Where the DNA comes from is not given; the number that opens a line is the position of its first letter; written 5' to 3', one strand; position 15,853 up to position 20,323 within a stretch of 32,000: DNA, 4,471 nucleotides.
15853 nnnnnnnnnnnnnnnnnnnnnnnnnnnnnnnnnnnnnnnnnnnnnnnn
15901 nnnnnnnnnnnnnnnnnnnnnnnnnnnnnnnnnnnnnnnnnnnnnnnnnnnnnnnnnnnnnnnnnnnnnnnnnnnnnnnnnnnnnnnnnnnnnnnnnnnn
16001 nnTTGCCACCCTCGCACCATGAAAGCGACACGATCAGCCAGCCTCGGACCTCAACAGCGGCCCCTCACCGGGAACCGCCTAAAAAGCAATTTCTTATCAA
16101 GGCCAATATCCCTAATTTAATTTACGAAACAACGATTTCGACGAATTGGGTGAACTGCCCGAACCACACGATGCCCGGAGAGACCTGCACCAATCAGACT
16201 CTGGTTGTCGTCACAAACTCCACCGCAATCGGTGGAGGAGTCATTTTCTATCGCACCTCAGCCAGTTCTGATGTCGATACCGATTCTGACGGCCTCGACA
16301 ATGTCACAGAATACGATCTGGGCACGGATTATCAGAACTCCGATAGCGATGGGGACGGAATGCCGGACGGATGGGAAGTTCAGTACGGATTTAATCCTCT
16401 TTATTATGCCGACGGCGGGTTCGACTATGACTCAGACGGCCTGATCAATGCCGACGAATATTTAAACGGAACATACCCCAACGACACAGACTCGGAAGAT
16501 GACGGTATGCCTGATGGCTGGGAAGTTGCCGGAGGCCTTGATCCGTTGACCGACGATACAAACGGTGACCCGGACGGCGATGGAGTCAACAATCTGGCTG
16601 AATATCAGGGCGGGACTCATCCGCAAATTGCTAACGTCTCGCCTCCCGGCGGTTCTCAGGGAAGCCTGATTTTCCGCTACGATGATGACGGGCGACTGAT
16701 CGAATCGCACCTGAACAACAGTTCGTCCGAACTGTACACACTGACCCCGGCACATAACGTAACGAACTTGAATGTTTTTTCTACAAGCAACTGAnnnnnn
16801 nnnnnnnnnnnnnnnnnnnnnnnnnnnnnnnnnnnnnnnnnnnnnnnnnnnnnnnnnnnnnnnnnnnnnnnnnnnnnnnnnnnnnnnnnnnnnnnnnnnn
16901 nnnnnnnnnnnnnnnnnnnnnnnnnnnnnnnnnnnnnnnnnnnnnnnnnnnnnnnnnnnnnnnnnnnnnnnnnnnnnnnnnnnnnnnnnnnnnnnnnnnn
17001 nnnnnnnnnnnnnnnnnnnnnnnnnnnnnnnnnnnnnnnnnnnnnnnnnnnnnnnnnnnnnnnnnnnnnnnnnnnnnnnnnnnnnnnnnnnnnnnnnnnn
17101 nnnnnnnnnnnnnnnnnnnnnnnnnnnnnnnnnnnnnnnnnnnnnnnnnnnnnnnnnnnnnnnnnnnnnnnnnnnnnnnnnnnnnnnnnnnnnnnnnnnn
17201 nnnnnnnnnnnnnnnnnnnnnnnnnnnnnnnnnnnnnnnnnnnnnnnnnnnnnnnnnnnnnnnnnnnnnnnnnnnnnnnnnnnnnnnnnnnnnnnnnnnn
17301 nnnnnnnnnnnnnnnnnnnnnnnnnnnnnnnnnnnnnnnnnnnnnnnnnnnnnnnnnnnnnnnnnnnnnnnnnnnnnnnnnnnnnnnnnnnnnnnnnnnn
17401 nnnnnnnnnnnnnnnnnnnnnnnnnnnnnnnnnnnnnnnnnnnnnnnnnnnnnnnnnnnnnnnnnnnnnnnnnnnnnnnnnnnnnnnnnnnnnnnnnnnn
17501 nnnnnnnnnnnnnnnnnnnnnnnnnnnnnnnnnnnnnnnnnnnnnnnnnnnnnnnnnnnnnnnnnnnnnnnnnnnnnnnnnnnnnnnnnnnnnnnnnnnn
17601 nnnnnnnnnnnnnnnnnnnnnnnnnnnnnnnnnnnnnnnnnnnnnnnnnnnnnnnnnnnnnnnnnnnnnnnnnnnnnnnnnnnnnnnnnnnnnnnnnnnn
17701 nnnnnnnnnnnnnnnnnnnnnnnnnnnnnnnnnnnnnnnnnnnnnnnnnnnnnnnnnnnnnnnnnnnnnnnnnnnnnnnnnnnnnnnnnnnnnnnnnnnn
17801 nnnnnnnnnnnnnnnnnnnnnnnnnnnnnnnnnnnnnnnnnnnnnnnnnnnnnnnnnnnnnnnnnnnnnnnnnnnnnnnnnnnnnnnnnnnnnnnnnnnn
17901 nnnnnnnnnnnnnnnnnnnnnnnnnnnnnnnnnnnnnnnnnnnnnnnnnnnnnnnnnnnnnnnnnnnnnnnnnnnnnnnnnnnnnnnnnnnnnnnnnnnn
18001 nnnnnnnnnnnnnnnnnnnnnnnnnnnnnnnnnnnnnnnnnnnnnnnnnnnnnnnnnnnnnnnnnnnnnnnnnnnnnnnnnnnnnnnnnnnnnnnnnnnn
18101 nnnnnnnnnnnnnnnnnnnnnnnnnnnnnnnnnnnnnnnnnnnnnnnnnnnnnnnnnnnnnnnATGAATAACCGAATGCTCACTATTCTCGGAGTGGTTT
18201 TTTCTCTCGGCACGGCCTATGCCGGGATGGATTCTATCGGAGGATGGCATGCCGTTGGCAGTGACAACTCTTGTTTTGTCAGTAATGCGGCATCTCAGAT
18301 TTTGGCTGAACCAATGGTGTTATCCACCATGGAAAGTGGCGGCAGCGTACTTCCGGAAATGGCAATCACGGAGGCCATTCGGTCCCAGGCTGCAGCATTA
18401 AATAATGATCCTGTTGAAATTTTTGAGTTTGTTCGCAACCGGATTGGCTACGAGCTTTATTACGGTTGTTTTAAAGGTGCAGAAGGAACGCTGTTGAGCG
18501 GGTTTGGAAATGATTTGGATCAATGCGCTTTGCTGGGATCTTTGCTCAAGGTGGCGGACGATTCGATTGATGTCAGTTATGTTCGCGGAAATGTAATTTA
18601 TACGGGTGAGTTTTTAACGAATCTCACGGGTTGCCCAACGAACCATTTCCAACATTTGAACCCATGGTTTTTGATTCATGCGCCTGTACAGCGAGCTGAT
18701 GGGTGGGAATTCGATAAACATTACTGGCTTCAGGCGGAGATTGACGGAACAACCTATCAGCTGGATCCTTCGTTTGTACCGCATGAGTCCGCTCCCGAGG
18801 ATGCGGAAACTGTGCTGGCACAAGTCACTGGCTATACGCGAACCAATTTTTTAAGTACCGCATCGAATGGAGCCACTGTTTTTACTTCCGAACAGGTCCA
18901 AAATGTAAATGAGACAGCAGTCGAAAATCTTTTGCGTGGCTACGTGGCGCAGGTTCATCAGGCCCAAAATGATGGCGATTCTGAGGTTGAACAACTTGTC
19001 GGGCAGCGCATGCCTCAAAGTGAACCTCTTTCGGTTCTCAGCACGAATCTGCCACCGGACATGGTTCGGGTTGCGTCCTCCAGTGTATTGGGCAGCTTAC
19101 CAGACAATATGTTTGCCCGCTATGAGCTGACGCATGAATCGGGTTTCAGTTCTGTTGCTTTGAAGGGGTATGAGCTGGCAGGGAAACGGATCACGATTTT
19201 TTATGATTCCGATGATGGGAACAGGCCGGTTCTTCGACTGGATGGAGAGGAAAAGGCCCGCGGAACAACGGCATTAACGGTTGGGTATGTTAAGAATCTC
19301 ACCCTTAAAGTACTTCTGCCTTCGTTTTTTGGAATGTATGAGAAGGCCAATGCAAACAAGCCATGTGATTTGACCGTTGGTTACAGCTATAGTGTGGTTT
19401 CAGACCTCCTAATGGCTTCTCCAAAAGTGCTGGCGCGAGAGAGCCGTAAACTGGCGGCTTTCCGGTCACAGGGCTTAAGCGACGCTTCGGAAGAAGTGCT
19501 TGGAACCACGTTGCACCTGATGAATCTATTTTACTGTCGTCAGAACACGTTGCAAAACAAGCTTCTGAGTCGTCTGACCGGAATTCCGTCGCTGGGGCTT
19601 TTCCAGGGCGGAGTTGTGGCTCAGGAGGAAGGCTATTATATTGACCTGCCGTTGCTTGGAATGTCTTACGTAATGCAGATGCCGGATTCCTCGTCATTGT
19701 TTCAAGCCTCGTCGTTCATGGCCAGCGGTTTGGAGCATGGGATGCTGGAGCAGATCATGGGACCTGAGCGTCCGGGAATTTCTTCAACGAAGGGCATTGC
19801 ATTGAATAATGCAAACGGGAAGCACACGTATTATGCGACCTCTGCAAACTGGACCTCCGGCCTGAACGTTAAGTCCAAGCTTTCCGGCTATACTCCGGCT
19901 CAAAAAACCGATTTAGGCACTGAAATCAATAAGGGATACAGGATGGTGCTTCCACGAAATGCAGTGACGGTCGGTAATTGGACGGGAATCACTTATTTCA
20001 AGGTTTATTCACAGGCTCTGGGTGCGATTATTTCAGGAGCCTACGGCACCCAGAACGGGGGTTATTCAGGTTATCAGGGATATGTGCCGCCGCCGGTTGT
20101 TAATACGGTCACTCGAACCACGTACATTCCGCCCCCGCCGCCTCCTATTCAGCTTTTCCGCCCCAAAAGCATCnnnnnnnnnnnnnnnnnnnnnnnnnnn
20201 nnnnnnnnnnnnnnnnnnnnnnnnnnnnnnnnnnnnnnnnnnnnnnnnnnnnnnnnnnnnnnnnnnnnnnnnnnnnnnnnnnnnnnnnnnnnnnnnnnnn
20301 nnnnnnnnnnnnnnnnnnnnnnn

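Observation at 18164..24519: Sec-signal Rhs toxin with a transglutaminase-like N-domain and an unassigned glycine-zipper-rich C-terminal toxin plus anchored immunity protein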

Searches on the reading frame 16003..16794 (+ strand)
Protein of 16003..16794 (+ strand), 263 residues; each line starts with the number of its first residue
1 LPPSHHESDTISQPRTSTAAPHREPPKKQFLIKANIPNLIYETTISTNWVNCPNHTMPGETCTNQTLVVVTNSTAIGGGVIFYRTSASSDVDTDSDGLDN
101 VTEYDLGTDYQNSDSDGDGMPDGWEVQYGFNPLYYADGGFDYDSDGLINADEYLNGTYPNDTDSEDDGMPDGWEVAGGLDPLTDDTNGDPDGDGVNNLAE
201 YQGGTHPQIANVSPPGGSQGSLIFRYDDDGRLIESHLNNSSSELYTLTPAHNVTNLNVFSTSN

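Call 3: search_protein_families(library=pfam, proteins=[window:16003-16794:+], max_evalue=0.01)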
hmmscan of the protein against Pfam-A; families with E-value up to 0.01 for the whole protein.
window:16003-16794:+ (263 aa): 1 family
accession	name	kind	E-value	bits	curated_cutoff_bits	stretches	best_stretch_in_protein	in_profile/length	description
PF18884.5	TSP3_bac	-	7.4e-06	26.1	25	1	114-133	1-20/22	Bacterial TSP3 repeat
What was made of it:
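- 16003..16794 (+): ORF with bacterial thrombospondin type-3 (TSP3) Ca-binding repeats. It lay 17 bp upstream of the Rhs start before the IS insertion and may be a secreted partner. No signal peptide is visible, so the 5' end may be truncated. Pfam TSP3_bac 26.1 bits against a cutoff of 25 (call 3).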

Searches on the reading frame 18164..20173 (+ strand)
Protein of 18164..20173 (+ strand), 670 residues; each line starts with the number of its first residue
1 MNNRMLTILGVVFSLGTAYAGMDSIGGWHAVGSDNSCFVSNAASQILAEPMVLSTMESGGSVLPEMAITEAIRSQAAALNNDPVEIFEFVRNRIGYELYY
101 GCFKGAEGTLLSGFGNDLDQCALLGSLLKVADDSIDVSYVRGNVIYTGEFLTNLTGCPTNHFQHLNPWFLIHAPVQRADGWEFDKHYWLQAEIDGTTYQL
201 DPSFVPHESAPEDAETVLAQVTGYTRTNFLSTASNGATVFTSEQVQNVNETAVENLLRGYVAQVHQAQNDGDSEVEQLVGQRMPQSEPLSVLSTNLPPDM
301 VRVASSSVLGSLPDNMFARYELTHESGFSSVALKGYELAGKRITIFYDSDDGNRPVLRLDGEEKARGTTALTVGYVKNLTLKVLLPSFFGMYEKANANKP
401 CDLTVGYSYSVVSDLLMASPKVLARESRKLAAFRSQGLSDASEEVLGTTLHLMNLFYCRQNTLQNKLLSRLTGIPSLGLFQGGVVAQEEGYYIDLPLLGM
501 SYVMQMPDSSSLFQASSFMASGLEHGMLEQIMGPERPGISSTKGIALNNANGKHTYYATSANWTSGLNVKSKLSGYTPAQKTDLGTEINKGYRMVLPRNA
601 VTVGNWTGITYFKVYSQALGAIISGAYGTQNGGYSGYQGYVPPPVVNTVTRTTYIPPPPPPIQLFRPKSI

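Call 6: search_protein_families(library=pfam, proteins=[window:18164-20173:+], max_evalue=10)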
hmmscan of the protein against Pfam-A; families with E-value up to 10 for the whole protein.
window:18164-20173:+ (670 aa): 0 families

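Call 7: search_protein_families(library=ncbifam, proteins=[window:18164-20173:+], max_evalue=1)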
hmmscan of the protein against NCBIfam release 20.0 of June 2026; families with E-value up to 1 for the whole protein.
window:18164-20173:+ (670 aa): 0 families
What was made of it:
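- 18776..20173 (+): Unassigned remainder of the N-terminal module (aa 205-670), ending in a Pro-rich linker. It aligns loosely with the stand-alone 730-818-aa proteins P0005 and P0006. No Pfam or NCBIfam hit (calls 6, 7).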

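Call 20: find_homologous_proteins(query=window:18164-20173:+, max_evalue=0.001)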
Query window:18164-20173:+ (670 aa): 2 proteins with E <= 0.001 among 8000 candidates.
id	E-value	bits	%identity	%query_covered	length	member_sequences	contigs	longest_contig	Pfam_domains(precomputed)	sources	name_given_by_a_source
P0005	1.8e-9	55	52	10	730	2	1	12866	PF01841.26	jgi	jgi:hypothetical protein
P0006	8.3e-6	43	51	7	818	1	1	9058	-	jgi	jgi:hypothetical protein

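Call 49: search_protein_families(library=pfam, proteins=[P0005, P0006], max_evalue=10)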
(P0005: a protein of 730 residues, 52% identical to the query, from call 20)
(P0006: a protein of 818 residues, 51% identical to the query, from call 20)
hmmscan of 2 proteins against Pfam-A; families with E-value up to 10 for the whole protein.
P0005 (730 aa): 1 family
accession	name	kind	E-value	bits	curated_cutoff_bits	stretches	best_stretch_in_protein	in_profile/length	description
PF01841.26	Transglut_core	-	1.4e-05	25.7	23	1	77-231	18-108/108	Transglutaminase-like superfamily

P0006 (818 aa): 1 family
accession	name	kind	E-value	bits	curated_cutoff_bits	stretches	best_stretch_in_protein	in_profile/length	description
PF01841.26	Transglut_core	-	0.00011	22.9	23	1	77-181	18-85/108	Transglutaminase-like superfamily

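Call 51: find_homologous_proteins(query=A4, max_evalue=0.001)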
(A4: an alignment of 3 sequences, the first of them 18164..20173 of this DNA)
Query A4 (3 sequences) (670 aa, profile of the alignment): 4 proteins with E <= 0.001 among 8000 candidates.
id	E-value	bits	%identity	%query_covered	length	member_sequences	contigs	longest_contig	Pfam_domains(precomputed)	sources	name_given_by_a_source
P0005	0.0e+0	1197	52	10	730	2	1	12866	PF01841.26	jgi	jgi:hypothetical protein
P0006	0.0e+0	1085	51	7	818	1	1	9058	-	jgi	jgi:hypothetical protein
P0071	7.2e-9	53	30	25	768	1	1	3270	-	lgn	-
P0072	6.3e-5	39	43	8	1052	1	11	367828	PF01841.26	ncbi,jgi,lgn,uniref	ncbi:transglutaminase domain-containing protein [Reinekea sp.]|jgi:hypothetical protein|uniref:trans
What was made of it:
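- Tried and rejected: The word-index homology search for the N-module returned only four weak relatives, even when queried with a profile (calls 20, 51).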

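Call 67: predict_structure(alignment_id=A5)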
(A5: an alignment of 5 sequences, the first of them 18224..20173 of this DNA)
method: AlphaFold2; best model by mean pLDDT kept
length: 650 residues; sequences in the alignment: 5
mean_pLDDT: 33.9   pTM: 0.25
mean pLDDT of the five models: 33.9, 31.9, 31.5, 30.0, 29.5
residues with pLDDT >= 90: 0; 70-90: 8; 50-70: 39; < 50: 603
segments of 3 or more residues with pLDDT < 50: 1-58, 60-532, 581-650
pLDDT, mean of each block of 10 residues (from residue 1): 23 26 26 30 39 47 43 33 30 36 44 32 28 30 31 31 32 29 28 36 32 32 34 32 34 35 28 24 26 28 26 29 35 37 31 31 27 28 26 27 30 28 29 28 30 28 29 30 28 32 33 36 44 56 65 67 62 55 43 36 37 31 25 31 31
secondary structure, 60 per line:
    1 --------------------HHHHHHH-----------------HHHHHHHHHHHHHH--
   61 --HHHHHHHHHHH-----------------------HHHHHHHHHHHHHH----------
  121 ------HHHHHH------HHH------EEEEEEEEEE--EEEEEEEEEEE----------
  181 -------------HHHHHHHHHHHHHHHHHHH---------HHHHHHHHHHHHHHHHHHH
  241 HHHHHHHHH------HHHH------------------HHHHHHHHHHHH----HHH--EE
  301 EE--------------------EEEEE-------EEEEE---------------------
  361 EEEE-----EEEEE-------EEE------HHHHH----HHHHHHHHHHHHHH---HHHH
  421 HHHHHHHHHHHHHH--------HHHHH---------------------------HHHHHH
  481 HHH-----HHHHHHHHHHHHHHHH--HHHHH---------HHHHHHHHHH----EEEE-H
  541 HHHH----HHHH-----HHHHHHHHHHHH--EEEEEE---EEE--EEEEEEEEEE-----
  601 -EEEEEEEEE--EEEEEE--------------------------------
elements in order: H21-27 H45-58 H63-73 H97-110 H127-132 E148-157 E160-170 H194-212 H222-249 H256-259 H278-289 E299-302 E323-327 E335-339 E361-364 E370-374 E382-384 H391-395 H400-413 H417-434 H443-447 H475-483 H489-504 H507-511 H521-530 E535-538 H540-544 H549-552 H558-569 E572-577 E581-583 E586-595 E602-610 E613-618
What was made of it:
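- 18776..20173 (+): AlphaFold2 model unusable, pLDDT 33.9 (call 67).
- Tried and rejected: The AF2 model of the N-module, built on a 5-sequence alignment, failed (pLDDT 33.9, call 67).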

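Call 79: find_related_loci(query=window:18164-20173:+, collection=metagenome_contigs, flank=10000)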
Query window:18164-20173:+ (670 aa) in metagenome_contigs; peptide patterns used: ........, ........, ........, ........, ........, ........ (x = any residue, [..] = any of these).
33 stretches matched a pattern, but none encodes a relative of the query by tblastn (E <= 1e-3).
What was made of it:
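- Tried and rejected: The metagenome scan for the N-module found none (call 79).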
